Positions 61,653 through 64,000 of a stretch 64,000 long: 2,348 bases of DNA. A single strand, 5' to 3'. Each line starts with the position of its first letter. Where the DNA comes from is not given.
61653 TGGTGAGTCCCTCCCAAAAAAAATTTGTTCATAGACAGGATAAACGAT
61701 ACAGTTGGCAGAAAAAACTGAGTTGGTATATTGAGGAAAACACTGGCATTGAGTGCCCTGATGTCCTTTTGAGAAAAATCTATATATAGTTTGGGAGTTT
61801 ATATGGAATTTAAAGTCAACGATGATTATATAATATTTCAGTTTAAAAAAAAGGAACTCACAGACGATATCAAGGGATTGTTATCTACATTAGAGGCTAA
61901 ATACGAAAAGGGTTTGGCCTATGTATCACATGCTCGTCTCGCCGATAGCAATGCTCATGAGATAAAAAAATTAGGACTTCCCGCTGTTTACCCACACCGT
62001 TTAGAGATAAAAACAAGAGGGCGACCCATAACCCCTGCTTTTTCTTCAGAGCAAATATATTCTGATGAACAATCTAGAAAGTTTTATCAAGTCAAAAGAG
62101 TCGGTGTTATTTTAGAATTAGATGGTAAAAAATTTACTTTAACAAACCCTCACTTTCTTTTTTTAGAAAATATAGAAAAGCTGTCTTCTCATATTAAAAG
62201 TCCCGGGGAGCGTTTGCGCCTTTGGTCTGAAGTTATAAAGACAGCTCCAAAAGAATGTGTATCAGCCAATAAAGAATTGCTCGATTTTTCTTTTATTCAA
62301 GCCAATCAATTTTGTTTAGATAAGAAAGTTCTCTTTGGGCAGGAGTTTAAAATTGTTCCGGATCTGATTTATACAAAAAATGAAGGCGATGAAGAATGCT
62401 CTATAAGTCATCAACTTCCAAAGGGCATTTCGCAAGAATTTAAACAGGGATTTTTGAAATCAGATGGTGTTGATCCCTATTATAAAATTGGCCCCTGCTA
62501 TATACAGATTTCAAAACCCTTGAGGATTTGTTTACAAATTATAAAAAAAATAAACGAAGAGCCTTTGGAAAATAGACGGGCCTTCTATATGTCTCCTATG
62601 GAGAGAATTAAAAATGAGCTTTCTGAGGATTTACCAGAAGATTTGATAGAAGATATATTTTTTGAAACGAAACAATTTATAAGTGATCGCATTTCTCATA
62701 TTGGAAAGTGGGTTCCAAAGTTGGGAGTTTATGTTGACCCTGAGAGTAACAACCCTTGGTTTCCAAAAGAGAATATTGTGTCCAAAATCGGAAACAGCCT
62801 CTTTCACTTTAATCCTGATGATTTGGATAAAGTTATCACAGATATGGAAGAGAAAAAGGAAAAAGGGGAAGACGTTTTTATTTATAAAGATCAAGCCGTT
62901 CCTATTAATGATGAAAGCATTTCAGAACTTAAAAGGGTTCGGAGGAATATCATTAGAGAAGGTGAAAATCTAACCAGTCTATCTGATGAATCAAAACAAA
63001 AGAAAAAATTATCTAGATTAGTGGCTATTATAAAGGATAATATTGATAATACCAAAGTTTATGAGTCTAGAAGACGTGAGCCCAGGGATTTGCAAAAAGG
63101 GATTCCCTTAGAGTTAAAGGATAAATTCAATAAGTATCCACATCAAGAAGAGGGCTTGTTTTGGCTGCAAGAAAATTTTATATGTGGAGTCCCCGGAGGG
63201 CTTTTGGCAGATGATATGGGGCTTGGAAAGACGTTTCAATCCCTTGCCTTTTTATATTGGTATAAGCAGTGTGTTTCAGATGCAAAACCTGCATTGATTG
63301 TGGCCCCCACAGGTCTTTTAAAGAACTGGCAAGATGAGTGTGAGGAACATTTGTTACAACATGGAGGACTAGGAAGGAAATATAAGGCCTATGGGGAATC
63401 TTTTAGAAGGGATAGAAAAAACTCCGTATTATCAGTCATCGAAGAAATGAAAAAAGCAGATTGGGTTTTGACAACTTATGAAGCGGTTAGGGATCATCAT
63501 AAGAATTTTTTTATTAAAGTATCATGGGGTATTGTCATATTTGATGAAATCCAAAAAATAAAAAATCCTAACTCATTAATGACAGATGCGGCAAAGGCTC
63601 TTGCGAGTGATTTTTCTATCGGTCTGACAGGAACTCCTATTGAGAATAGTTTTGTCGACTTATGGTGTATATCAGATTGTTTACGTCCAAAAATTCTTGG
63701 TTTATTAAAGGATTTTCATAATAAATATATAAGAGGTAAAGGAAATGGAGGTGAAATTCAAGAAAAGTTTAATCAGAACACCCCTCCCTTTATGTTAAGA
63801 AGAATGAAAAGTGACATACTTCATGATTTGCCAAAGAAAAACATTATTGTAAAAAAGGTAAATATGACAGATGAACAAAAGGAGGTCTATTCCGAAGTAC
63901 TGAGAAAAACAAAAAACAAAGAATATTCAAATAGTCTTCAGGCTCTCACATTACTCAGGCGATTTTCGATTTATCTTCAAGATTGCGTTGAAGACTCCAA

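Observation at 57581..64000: Four-gene MotA-like / MotB-like / ZorC-position / SNF2-helicase operon: a type I Zorya (ZorABCD) anti-phage defence system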

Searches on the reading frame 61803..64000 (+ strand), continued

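Call 33: search_solved_structures(query=P0001, max_evalue=0.00001, show_alignments=1)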
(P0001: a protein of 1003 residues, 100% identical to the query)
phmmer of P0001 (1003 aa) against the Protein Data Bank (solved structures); distinct sequences matched with E-value up to 0.00001: 85 (the best 60 are shown).
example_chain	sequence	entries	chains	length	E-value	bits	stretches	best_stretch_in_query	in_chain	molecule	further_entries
8qy7_A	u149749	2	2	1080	2.6e-90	306.7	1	376-899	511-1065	DEAD/DEAH box helicase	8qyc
1z63_A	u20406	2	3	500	1.5e-62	214.9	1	441-885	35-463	Helicase of the snf2/rad54 family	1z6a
7otq_K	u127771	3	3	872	1.1e-44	155.7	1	446-862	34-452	Chromodomain-helicase-DNA-binding protein 1-like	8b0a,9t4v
7epu_B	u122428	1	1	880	1.2e-44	155.6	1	446-862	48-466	Chromodomain-helicase-DNA-binding protein 1-like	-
7enn_K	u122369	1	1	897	1.2e-44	155.6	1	446-862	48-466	Chromodomain-helicase-DNA-binding protein 1-like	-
6jyl_K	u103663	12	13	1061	3.3e-44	154.1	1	445-865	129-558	ISWI chromatin-remodeling complex ATPase ISW1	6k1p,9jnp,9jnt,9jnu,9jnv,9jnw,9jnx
7x3t_V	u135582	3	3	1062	3.3e-44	154.1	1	445-865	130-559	ISWI chromatin-remodeling complex ATPase ISW1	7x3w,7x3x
9lj2_K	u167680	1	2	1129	3.8e-44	153.9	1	445-865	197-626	ISWI chromatin-remodeling complex ATPase ISW1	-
6iro_L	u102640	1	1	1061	1e-43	152.5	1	445-865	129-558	ISWI chromatin-remodeling complex ATPase ISW1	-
6pwf_K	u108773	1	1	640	2.6e-43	151.2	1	442-864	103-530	chromatin remodeling factor ISWI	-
6ne3_W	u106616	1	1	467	4.3e-43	150.5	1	446-863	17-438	SWI/SNF-related matrix-associated actin-dependent regulator of chromatin subfamily A membe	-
5jxr_A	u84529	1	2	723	5.6e-42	146.8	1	447-864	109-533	Chromatin-remodeling complex ATPase-like protein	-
8v4y_W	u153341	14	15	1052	6e-42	146.6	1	446-864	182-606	SWI/SNF-related matrix-associated actin-dependent regulator of chromatin subfamily A membe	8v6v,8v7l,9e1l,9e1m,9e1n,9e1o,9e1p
8he5_O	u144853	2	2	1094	4.8e-41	143.6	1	550-866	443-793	DNA repair protein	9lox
9ear_W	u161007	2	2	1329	3.6e-40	140.8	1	447-866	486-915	Chromodomain-helicase-DNA-binding protein 1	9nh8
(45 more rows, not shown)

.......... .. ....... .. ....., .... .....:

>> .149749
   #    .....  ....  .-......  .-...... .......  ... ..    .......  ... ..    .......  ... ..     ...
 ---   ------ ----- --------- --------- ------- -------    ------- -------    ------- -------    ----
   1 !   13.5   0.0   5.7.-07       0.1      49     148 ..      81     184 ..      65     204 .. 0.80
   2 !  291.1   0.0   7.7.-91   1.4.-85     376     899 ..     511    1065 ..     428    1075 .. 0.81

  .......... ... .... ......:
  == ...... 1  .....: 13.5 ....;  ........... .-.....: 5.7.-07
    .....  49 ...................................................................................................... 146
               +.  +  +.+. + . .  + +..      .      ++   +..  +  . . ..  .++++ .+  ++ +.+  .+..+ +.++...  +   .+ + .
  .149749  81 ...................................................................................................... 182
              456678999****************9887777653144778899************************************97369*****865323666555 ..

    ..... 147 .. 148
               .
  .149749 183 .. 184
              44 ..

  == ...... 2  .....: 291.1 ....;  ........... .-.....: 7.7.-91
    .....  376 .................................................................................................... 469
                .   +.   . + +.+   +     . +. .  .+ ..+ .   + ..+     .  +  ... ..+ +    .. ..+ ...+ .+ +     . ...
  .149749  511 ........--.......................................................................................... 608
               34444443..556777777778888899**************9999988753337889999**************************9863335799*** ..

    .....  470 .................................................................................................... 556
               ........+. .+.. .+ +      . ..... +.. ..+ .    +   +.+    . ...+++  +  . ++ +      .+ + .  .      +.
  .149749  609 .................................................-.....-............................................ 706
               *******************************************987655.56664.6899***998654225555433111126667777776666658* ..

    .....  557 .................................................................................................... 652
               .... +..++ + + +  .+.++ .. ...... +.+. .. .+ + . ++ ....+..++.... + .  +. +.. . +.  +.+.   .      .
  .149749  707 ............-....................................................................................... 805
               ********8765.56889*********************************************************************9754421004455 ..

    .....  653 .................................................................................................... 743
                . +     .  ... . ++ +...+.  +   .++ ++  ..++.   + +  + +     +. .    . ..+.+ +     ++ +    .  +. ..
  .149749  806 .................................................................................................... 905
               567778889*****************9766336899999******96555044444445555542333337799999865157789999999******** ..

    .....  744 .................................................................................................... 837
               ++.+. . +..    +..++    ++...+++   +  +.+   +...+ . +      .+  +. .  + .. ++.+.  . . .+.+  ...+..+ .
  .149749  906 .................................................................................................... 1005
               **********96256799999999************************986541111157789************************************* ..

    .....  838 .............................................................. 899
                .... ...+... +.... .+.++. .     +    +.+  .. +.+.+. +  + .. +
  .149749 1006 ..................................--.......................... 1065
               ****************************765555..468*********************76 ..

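Call 35: search_protein_families(library=padloc, proteins=[P0001], max_evalue=1e-20)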
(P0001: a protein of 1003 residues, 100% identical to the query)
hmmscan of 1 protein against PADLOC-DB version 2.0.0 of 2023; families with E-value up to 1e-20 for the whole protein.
P0001 (1003 aa): 18 families
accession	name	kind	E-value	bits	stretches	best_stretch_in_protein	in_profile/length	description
PDLC00629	ZorD1|ZorD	-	2.3e-231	768.6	1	34-929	67-987/1012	"SWI2/SNF2 helicase, Mrr-like nuclease"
PDLC00634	ZorD1|ZorD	-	1.8e-215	716.3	1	30-924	68-997/1208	"SWI2/SNF2 helicase, Mrr-like nuclease"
PDLC00631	ZorD1|ZorD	-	1.3e-193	643.7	1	16-944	27-956/1071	"SWI2/SNF2 helicase, Mrr-like nuclease"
PDLC00632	ZorD1|ZorD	-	5e-140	466.4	1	294-909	433-1091/1101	"SWI2/SNF2 helicase, Mrr-like nuclease"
PDLC00633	ZorD1|ZorD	-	7.7e-134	445.8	1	284-906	292-895/908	"SWI2/SNF2 helicase, Mrr-like nuclease"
PDLC00627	ZorD1|ZorD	-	6.4e-130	432.9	2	554-894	609-987/1006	"SWI2/SNF2 helicase, Mrr-like nuclease"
PDLC00628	ZorD1|ZorD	-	1.1e-107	359.2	1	328-880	402-957/1171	"SWI2/SNF2 helicase, Mrr-like nuclease"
PDLC02854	DpdE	-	5.4e-91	303.9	1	364-899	497-1065/1083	DpdE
PDLC00630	ZorD1|ZorD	-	7.1e-80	267.5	1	554-893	270-644/817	"SWI2/SNF2 helicase, Mrr-like nuclease"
PDLC02842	DpdE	-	1.1e-77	259.8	1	435-864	695-1125/1176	DpdE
PDLC02849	DpdE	-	2.9e-54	182.6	1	421-862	380-805/857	DpdE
PDLC02845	DpdE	-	1.3e-51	173.5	1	400-864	805-1247/1293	DpdE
PDLC02850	DpdE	-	2.8e-50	169.2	1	448-864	809-1216/1282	DpdE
PDLC02851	DpdE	-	6.8e-50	167.8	1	425-867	581-1012/1055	DpdE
PDLC02848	DpdE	-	2.4e-28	96.6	1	448-786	361-691/856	DpdE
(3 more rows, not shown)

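Call 48: find_encoding_contigs(protein=P0042, flank=8000, max_places=1)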
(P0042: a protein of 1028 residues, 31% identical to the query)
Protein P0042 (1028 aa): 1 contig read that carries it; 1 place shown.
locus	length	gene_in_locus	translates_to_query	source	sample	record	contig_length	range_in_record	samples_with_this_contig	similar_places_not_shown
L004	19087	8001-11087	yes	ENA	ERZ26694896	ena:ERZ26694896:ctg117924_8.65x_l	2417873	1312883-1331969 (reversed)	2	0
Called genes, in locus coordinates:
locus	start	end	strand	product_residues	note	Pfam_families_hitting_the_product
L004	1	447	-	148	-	PF01527:HTH_Tnp_1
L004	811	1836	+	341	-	PF00271:Helicase_C, PF14279:HNH_5 (faint), PF01844:HNH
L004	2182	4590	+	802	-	PF00082:Peptidase_S8, PF04552:Sigma54_DBD (weak)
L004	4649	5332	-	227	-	PF00753:Lactamase_B, PF12706:Lactamase_B_2 (weak)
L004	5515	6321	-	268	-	PF13489:Methyltransf_23, PF01209:Ubie_methyltran, PF13847:Methyltransf_31, PF08241:Methyltransf_11, PF08242:Methyltransf_12, PF13649:Methyltransf_25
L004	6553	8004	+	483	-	-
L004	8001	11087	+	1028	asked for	PF00176:SNF2-rel_dom, PF04851:ResIII, PF00271:Helicase_C, PF14279:HNH_5 (faint), PF01844:HNH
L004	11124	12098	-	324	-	PF00005:ABC_tran, PF08352:oligo_HPY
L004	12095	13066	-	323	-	PF00005:ABC_tran, PF13304:AAA_21 (weak), PF08352:oligo_HPY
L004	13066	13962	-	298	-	PF12911:OppC_N, PF00528:BPD_transp_1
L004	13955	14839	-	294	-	PF00528:BPD_transp_1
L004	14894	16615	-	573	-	PF00496:SBP_bac_5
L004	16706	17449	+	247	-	PF01416:PseudoU_synth_1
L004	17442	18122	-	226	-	-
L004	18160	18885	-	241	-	-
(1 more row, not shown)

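Call 49: find_encoding_contigs(protein=P0040, flank=8000, max_places=1)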
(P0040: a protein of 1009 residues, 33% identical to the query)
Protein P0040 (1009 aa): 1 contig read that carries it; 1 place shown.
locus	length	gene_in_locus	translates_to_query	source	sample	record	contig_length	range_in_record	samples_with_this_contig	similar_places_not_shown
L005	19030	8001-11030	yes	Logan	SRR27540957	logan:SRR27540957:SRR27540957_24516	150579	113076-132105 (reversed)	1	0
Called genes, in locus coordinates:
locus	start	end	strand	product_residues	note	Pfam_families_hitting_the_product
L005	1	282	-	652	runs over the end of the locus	PF12705:PDDEXK_1 (faint), PF11074:DUF2779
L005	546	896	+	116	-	PF00589:Phage_integrase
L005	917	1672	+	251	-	-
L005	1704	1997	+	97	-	PF21786:Bflower_3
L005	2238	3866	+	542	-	-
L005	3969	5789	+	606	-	PF28082:ZorA-like_t1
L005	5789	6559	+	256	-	-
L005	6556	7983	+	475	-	PF15611:EH_Signature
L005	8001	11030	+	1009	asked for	PF04851:ResIII (weak), PF00176:SNF2-rel_dom, PF00271:Helicase_C, PF01844:HNH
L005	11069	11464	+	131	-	-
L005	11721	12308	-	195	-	-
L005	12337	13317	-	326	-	PF26340:DNA-SBD_ScoMcrA, PF13391:HNH_2 (weak)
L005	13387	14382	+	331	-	PF13280:WYL (weak)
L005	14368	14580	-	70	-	-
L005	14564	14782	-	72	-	-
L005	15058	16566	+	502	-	PF04851:ResIII (weak), PF00580:UvrD-helicase (faint), PF13086:AAA_11, PF13245:AAA_19, PF13604:AAA_30, PF05127:NAT10_TcmA_helicase (weak), PF13086:AAA_11, PF13087:AAA_12, +2 more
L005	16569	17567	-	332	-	PF04339:FemAB_like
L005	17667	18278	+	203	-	PF13489:Methyltransf_23, PF05175:MTS (weak), PF13847:Methyltransf_31, PF08241:Methyltransf_11, PF08242:Methyltransf_12, PF13649:Methyltransf_25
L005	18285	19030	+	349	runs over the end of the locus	PF00743:FMO-like, PF01266:DAO (weak), PF03486:HI0933_like (faint), PF07992:Pyr_redox_2, PF13450:NAD_binding_8 (weak), PF13738:Pyr_redox_3, PF13434:Lys_Orn_oxgnase (weak)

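Call 60: search_dna_similar(query=P0001, collection=plasmids, mode=protein, max_rows=12)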
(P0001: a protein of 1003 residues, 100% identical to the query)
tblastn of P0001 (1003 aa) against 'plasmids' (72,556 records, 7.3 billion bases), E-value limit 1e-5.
Records with a match: 771; places in all: 827; records where one place covers at least 80% of the query: 3.
Best place of each record, by identity: <60% 771.
By first word of the organism name: Klebsiella 82; Acinetobacter 74; Pseudomonas 66; Streptomyces 60; Enterococcus 49; Bradyrhizobium 40; Piscirickettsia 35; Pseudosulfitobacter 30; Nostoc 18; Bacillus 15; and 129 more.
By predicted mobility (MOB-suite, as given by PLSDB): non-mobilizable 427; mobilizable 174; conjugative 170.
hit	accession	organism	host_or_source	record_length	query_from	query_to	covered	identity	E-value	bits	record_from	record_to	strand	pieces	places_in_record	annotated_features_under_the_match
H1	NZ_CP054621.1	Azospirillum oryzae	cell culture,soil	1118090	26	910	88%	31.0%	5e-132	448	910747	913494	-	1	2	record has no annotation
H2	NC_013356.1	Zymomonas mobilis subsp. mobilis NCIMB 11163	-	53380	22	896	87%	28.5%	7e-101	356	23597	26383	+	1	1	DEAD/DEAH box helicase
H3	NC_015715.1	Zymomonas mobilis subsp. pomaceae ATCC 29192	sick cider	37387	22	896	87%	28.5%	8e-101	356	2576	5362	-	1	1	DEAD/DEAH box helicase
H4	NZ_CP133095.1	Pseudomonas aeruginosa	Homo sapiens,pus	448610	266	905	64%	31.7%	7e-84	305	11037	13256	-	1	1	DEAD/DEAH box helicase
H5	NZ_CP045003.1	Pseudomonas aeruginosa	Homo sapiens,single cell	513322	266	905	64%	31.7%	7e-84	305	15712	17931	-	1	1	DEAD/DEAH box helicase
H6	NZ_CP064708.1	Bradyrhizobium sp. 131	Acmispon strigosus,cell culture,root ...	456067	400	911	51%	38.7%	3e-102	360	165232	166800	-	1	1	DEAD/DEAH box helicase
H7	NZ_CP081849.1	Polymorphobacter megasporae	Megaspora,lichen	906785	294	896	60%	32.5%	5e-80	294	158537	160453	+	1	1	DEAD/DEAH box helicase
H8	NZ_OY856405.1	Klebsiella pneumoniae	Homo sapiens,human urine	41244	294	871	58%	33.0%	3e-78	288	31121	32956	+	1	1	zorD: type I Zorya anti-phage system protein ZorD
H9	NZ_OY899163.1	Klebsiella pneumoniae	Homo sapiens,human abdominal fluid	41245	294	871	58%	33.0%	3e-78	288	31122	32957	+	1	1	zorD: type I Zorya anti-phage system protein ZorD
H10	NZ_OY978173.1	Klebsiella pneumoniae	Homo sapiens,human urine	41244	294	871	58%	33.0%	3e-78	288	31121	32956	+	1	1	zorD: type I Zorya anti-phage system protein ZorD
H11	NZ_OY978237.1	Klebsiella pneumoniae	Homo sapiens,human blood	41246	294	871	58%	33.0%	3e-78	288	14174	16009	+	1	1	zorD: type I Zorya anti-phage system protein ZorD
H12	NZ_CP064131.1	Klebsiella pneumoniae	Aratinga solstitialis,feces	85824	294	871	58%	33.0%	4e-78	288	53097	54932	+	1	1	zorD: type I Zorya anti-phage system protein ZorD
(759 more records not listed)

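Call 69: get_annotated_region(hit=H8, flank=7000)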
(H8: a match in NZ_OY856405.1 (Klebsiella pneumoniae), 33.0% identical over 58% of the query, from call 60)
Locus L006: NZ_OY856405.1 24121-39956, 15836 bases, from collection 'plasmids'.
description: Klebsiella pneumoniae strain KP1462023BGR isolate KP1462023 plasmid P_KP1462023_2, complete sequence
organism: Klebsiella pneumoniae (NCBI taxid 573)
taxonomy: Bacteria; Pseudomonadota; Gammaproteobacteria; Enterobacterales; Enterobacteriaceae; Klebsiella; Klebsiella pneumoniae
host: -; source: Homo sapiens,human urine; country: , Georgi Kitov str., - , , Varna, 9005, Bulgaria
typing (MOB-suite, as given by PLSDB): mobilizable; replicon IncR
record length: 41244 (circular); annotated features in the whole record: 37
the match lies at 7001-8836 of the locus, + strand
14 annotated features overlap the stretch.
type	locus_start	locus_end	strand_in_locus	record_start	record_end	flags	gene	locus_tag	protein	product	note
CDS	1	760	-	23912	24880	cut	-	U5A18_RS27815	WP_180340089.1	IS5-like element IS903B family transposase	GO:0006313 - DNA transposition [Evidence IEA]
CDS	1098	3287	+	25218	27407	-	zorA1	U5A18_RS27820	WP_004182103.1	type I Zorya anti-phage system protein ZorA1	-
CDS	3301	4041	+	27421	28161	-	zorB1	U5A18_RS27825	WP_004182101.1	type I Zorya anti-phage system protein ZorB1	GO:0051607 - defense response to virus [Evidence IEA]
CDS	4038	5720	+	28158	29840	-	zorC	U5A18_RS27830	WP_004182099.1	type I Zorya anti-phage system protein ZorC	GO:0051607 - defense response to virus [Evidence IEA]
CDS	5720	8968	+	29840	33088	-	zorD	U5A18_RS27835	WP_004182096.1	type I Zorya anti-phage system protein ZorD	GO:0051607 - defense response to virus [Evidence IEA]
CDS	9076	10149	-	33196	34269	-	-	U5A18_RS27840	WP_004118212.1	FUSC family protein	-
CDS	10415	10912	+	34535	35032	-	-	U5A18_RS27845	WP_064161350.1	DUF2778 domain-containing protein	-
CDS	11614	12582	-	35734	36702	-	-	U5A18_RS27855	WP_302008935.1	IS5 family transposase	-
CDS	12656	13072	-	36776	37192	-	-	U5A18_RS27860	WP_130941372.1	type II toxin-antitoxin system VapC family toxin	-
CDS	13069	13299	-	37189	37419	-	vapB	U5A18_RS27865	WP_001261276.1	type II toxin-antitoxin system VapB family antitoxin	-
CDS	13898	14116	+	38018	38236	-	ccdA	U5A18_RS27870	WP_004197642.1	type II toxin-antitoxin system antitoxin CcdA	-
CDS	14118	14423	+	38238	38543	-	ccdB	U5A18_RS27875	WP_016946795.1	type II toxin-antitoxin system toxin CcdB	-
CDS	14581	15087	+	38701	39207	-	-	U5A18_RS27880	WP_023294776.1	hypothetical protein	-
CDS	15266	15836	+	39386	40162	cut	-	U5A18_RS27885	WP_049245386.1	site-specific integrase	GO:0015074 - DNA integration [Evidence IEA]; GO:0006310 - DNA recombination [Evidence IEA]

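Call 70: search_protein_families(library=ncbifam, proteins=[P0001], max_evalue=0.01)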
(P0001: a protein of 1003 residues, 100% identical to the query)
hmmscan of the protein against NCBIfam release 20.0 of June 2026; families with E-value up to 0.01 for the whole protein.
P0001 (1003 aa): 12 families
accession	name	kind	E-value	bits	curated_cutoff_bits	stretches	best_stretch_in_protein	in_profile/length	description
NF041790.1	anti-phage_ZorD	equivalog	1.7e-112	377.2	1500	1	294-865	429-1035/1035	type I Zorya anti-phage system protein ZorD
NF058637.1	helic_SCO1167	equivalog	7e-78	262.7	1200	1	352-897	383-911/932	SCO1167/SCO6262 family helicase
NF053675.1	pilus_reg_Snf2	equivalog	1.4e-58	198.9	1100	1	339-863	485-981/1029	pilus expression-regulating Snf2 family helicase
NF038318.1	DISARM_DrmD_b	equivalog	7.7e-24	83.9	950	2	445-699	31-274/868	DISARM system SNF2-like helicase DrmD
NF003426.0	PRK04914.1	equivalog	1.4e-14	53.3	576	1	705-866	441-603/959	RNA polymerase-associated protein RapA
NF038317.1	DISARM_DrmD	equivalog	2.7e-12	45.9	610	2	681-894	430-649/1021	DISARM system SNF2-like helicase DrmD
NF042964.1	phospholipD_antiphage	equivalog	2.6e-11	42.6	1100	1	467-590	253-375/895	phospholipase D-like domain-containing anti-phage protein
NF041062.1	DpdE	equivalog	5.6e-08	31.2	500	1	726-846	513-631/1048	protein DpdE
NF002340.1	PRK01297.1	equivalog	2.6e-06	26.5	564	1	737-856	231-342/372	ATP-dependent RNA helicase RhlB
NF040563.1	guided_IscB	equivalog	1.9e-05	23.9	175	1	934-993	182-239/314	RNA-guided endonuclease IscB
TIGR02646.1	TIGR02646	subfamily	0.0022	18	52.15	1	934-984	13-66/144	retron system putative HNH endonuclease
NF045503.1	repair_heli_XPB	equivalog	0.009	14.6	610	0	563-612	289-335/548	DNA repair helicase XPB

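Call 86: find_encoding_contigs(protein=P0005, flank=10000, max_places=1)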
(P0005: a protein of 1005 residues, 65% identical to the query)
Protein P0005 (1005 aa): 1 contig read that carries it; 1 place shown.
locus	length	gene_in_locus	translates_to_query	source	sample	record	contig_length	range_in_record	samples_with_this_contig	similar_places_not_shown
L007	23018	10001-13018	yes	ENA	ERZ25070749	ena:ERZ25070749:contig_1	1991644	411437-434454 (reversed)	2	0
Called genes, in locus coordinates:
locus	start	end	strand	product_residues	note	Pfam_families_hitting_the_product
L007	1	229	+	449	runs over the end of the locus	PF13186:SPASM (weak), PF04055:Radical_SAM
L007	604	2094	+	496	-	PF00587:tRNA-synt_2b, PF03129:HGTP_anticodon, PF09180:ProRS-C_1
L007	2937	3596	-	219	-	-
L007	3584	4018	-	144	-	-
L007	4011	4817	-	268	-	-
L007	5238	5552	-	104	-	-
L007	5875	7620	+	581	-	PF28082:ZorA-like_t1, PF01618:MotA_ExbB (faint)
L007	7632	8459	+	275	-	-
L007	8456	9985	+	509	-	PF15611:EH_Signature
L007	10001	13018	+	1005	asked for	PF00176:SNF2-rel_dom, PF00270:DEAD (weak), PF04851:ResIII, PF00271:Helicase_C, PF01844:HNH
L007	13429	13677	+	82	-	-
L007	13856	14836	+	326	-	PF13814:Replic_Relax (faint)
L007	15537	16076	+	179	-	PF12728:HTH_17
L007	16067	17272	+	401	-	PF00589:Phage_integrase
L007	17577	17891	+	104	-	PF01844:HNH, PF13395:HNH_4 (weak)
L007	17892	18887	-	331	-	PF04754:Transposase_31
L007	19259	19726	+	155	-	-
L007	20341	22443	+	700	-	PF13588:HSDR_N_2, PF02384:N6_Mtase, PF07669:Eco57I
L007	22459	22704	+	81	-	-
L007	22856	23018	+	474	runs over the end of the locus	PF01420:Methylase_S (weak)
